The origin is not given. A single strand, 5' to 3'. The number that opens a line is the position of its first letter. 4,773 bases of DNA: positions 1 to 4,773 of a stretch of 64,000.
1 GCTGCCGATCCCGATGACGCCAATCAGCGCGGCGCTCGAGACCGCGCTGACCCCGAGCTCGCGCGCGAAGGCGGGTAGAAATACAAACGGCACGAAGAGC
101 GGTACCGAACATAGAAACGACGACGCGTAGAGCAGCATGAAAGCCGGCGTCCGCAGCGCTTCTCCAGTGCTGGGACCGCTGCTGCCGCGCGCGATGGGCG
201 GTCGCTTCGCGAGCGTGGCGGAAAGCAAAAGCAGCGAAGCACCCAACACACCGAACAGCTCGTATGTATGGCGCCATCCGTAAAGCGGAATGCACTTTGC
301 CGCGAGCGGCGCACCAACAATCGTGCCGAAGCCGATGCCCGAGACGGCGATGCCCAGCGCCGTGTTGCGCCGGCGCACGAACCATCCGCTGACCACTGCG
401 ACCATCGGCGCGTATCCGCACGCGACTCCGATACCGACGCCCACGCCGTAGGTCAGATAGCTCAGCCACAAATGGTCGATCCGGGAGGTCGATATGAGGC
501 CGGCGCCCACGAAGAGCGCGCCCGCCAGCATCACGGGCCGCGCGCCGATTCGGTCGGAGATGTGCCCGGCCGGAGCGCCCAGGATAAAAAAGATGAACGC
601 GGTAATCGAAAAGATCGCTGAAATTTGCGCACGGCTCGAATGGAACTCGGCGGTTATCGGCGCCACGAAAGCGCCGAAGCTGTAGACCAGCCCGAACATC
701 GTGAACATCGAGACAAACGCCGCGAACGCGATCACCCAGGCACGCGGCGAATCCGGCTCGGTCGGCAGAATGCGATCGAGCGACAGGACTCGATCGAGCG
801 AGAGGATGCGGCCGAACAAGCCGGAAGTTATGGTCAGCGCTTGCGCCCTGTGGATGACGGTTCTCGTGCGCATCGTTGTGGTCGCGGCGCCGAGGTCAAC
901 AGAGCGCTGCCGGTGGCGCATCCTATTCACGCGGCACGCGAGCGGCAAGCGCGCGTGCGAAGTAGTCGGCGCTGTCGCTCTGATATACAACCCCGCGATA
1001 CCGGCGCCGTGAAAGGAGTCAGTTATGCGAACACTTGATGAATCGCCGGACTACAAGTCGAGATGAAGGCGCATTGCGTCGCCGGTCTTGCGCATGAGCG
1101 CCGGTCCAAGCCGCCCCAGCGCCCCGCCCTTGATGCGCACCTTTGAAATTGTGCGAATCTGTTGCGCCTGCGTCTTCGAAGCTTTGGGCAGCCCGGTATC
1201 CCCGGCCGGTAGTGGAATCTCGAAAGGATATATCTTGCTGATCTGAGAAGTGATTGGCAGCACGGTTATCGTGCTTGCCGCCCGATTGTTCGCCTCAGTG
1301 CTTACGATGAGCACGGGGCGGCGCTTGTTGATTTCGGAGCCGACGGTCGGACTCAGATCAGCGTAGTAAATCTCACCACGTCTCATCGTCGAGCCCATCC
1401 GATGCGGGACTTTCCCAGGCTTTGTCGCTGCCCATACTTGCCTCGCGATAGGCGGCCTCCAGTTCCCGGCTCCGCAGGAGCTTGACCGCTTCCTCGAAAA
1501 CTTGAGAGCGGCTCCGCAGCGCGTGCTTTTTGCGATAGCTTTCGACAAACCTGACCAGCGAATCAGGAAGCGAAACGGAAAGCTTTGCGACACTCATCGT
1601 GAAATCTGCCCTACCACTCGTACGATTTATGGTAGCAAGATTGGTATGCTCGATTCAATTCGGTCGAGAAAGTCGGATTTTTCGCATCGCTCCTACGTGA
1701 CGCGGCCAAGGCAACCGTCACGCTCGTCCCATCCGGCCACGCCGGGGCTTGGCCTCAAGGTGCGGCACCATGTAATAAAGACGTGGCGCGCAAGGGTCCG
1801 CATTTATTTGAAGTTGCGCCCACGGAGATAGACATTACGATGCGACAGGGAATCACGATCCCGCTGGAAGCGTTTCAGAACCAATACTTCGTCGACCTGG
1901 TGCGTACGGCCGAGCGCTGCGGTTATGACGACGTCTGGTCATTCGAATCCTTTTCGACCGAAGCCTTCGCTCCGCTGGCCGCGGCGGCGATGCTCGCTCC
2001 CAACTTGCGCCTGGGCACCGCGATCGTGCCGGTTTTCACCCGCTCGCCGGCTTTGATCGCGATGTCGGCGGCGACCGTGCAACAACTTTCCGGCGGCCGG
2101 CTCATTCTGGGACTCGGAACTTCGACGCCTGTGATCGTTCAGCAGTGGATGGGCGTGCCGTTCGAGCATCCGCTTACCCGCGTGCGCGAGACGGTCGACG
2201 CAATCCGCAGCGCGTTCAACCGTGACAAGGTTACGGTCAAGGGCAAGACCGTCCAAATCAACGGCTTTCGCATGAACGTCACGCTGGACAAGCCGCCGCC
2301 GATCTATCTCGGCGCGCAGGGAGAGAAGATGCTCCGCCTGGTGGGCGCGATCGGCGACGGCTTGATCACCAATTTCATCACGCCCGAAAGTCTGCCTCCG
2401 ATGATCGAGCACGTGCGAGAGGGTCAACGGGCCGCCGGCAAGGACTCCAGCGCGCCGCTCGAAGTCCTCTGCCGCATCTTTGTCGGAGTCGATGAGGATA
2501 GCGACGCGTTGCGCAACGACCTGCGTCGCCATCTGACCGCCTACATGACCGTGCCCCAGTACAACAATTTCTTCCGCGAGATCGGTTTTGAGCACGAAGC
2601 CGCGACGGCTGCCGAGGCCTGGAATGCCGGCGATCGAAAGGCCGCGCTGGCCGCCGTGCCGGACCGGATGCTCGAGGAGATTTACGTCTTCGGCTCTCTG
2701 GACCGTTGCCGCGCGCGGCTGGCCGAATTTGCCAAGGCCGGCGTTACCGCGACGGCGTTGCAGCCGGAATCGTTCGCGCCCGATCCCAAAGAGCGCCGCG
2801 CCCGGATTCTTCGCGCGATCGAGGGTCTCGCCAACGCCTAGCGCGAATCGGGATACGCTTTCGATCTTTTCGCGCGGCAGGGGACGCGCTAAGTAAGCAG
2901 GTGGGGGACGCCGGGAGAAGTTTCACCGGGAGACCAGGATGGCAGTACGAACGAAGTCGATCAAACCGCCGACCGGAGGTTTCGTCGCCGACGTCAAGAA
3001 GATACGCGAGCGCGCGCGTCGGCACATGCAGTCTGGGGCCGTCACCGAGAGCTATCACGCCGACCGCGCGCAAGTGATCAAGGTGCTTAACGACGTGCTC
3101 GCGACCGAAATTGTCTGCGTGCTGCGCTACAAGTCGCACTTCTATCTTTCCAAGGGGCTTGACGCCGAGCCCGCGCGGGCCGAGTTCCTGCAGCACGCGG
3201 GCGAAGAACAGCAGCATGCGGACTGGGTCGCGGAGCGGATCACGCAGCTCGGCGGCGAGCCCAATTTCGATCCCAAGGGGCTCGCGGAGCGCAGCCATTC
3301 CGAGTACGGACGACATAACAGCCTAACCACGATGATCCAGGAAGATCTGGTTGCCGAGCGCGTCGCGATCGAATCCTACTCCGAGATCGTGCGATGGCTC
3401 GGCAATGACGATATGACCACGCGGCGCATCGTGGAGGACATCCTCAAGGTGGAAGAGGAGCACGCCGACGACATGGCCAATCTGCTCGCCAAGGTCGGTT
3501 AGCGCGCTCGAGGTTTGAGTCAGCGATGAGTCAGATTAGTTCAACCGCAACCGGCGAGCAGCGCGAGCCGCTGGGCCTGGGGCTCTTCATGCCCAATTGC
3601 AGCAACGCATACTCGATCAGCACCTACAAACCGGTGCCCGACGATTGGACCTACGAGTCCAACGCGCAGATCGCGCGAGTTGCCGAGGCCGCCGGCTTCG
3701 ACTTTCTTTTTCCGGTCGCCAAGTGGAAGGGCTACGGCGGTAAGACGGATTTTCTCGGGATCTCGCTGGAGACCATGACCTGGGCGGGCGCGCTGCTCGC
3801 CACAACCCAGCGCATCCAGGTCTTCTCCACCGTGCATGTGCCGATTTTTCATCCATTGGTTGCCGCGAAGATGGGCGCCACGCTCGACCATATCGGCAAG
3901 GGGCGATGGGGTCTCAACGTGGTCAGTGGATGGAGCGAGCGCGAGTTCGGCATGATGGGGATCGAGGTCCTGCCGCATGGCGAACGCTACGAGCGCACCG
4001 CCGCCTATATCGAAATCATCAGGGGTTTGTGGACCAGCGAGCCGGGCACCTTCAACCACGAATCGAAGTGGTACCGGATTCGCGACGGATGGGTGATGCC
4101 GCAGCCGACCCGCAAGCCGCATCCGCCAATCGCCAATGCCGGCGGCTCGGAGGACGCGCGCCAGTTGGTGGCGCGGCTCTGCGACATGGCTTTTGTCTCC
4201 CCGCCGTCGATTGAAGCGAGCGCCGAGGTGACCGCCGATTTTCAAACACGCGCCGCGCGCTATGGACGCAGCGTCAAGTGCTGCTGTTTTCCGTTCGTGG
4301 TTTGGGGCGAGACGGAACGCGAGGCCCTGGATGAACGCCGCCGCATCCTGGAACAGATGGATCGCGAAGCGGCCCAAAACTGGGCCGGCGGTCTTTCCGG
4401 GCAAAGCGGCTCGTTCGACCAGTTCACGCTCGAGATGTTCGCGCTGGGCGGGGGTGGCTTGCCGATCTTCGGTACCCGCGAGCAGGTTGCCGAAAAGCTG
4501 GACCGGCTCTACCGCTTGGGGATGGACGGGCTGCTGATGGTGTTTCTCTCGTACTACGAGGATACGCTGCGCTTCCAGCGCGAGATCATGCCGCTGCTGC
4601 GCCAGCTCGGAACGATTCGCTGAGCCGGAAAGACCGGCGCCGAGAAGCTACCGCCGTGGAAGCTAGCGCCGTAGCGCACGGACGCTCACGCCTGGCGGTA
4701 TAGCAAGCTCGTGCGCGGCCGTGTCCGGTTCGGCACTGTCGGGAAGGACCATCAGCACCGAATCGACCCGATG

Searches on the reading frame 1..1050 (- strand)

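Call 46: search_protein_families(library=pfam, proteins=[window:1-1050:-], max_evalue=0.00001)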
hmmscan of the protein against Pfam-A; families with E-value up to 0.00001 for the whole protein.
window:1-1050:- (350 aa): 1 family
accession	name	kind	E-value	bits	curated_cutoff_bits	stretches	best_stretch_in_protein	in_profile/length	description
PF07690.21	MFS_1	-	1.1e-29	103.9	33.4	1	110-349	4-250/347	Major Facilitator Superfamily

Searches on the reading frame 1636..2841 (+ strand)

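Call 46: search_protein_families(library=pfam, proteins=[window:1636-2841:+], max_evalue=0.00001)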
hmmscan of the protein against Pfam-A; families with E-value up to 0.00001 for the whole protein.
window:1636-2841:+ (401 aa): 1 family
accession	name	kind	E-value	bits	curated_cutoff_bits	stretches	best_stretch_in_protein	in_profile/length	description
PF00296.26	Bac_luciferase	-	1.2e-75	255.3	27.9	1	80-371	20-313/314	Luciferase-like monooxygenase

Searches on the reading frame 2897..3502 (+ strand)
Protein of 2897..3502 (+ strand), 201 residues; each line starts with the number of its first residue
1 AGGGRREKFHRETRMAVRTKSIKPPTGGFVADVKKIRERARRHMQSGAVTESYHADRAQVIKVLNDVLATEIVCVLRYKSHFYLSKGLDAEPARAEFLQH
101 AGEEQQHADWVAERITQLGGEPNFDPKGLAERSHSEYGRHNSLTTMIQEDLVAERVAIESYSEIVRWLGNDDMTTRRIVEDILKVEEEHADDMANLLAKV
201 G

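Call 30: search_protein_families(library=pfam, proteins=[window:2897-3502:+], max_evalue=0.001)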
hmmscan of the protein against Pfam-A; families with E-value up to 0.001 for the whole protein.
window:2897-3502:+ (201 aa): 2 families
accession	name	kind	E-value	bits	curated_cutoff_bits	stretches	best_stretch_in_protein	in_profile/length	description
PF00210.30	Ferritin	-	8.7e-23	81.3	24.5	1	61-199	1-138/142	Ferritin-like domain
PF02915.23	Rubrerythrin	-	3.4e-09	37.6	22.8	1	84-196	20-136/137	Rubrerythrin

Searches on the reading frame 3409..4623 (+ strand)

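Call 30: search_protein_families(library=pfam, proteins=[window:3409-4623:+], max_evalue=0.001)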
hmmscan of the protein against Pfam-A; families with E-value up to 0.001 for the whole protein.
window:3409-4623:+ (404 aa): 1 family
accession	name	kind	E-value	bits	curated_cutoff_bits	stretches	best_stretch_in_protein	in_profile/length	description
PF00296.26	Bac_luciferase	-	1.2e-56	192.8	27.9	1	80-373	20-313/314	Luciferase-like monooxygenase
